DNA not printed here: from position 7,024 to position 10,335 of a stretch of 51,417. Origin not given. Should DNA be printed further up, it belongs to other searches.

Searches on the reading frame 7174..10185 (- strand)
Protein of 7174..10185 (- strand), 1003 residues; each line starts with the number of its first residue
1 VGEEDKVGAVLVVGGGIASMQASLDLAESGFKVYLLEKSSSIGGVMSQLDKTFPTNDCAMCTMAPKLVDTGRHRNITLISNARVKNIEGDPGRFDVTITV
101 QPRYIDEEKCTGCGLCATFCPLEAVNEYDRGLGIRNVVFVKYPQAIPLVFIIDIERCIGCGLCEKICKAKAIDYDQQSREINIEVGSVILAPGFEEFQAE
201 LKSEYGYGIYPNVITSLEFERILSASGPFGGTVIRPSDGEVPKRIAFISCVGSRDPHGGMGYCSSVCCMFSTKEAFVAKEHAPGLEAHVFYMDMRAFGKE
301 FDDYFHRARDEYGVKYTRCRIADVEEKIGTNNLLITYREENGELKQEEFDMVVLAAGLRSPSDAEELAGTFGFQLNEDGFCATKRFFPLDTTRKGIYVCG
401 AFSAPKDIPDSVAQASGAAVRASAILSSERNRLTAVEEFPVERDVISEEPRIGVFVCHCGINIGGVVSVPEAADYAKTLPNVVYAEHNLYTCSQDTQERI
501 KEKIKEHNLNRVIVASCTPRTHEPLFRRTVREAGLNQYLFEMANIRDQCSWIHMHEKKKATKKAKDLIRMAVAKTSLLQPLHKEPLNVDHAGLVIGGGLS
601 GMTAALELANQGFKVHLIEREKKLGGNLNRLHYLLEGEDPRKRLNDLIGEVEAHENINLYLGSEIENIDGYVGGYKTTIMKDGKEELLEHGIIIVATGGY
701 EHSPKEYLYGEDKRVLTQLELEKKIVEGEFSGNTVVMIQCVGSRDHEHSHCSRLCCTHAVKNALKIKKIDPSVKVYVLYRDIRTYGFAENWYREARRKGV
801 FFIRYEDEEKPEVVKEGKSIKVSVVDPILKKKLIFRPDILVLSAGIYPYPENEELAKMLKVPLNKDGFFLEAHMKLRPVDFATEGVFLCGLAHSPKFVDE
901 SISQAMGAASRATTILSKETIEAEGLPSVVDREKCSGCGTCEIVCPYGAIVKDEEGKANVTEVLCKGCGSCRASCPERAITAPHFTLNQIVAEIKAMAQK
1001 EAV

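Call 4: search_protein_families(library=pfam, proteins=[window:7174-10185:-], max_evalue=0.001)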
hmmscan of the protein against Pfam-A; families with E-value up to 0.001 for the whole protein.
window:7174-10185:- (1003 aa): 30 families (the best 25 are shown)
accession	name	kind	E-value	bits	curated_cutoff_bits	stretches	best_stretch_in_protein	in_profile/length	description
PF07992.20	Pyr_redox_2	-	7.6e-26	91.6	26.1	3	593-711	4-119/291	Pyridine nucleotide-disulphide oxidoreductase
PF00037.32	Fer4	-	2.6e-23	81.3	21.1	3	929-950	2-23/24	4Fe-4S binding domain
PF13450.12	NAD_binding_8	-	3.4e-17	62.9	21.9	2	594-629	1-36/68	NAD(P)-binding Rossmann-like domain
PF12831.13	FAD_oxidored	-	4.3e-16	59.7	27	2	593-628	3-38/416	FAD dependent oxidoreductase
PF01266.30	DAO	-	1.9e-15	57.7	27.9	1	593-626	3-37/353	FAD dependent oxidoreductase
PF12837.12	Fer4_6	-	2.5e-14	52.9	25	3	929-950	3-24/24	4Fe-4S binding domain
PF12838.12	Fer4_7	-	2.8e-14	53.7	27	2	934-978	1-51/52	4Fe-4S dicluster domain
PF12797.12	Fer4_2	-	4.1e-14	51.9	24.5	3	103-121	3-21/22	4Fe-4S binding domain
PF00890.30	FAD_binding_2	-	4.6e-14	52.9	20.4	2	593-628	3-38/414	FAD binding domain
PF13237.11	Fer4_10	-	3.5e-13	49.7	25.5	2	929-976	3-53/53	4Fe-4S dicluster domain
PF13484.11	Fer4_16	-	4.4e-13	50.2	30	0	934-952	1-19/66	4Fe-4S double cluster binding domain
PF13738.12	Pyr_redox_3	-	8.7e-13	48.6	30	1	591-699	166-267/305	Pyridine nucleotide-disulphide oxidoreductase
PF13187.11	Fer4_9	-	2.3e-12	47.2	27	2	934-980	1-52/52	4Fe-4S dicluster domain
PF14697.11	Fer4_21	-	6.9e-12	45.8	35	2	929-981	2-58/59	4Fe-4S dicluster domain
PF25160.1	LdpA_Fe-S-bd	-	2e-10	40.7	27.6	0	930-951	23-44/49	LdpA Fe-S cluster-binding domain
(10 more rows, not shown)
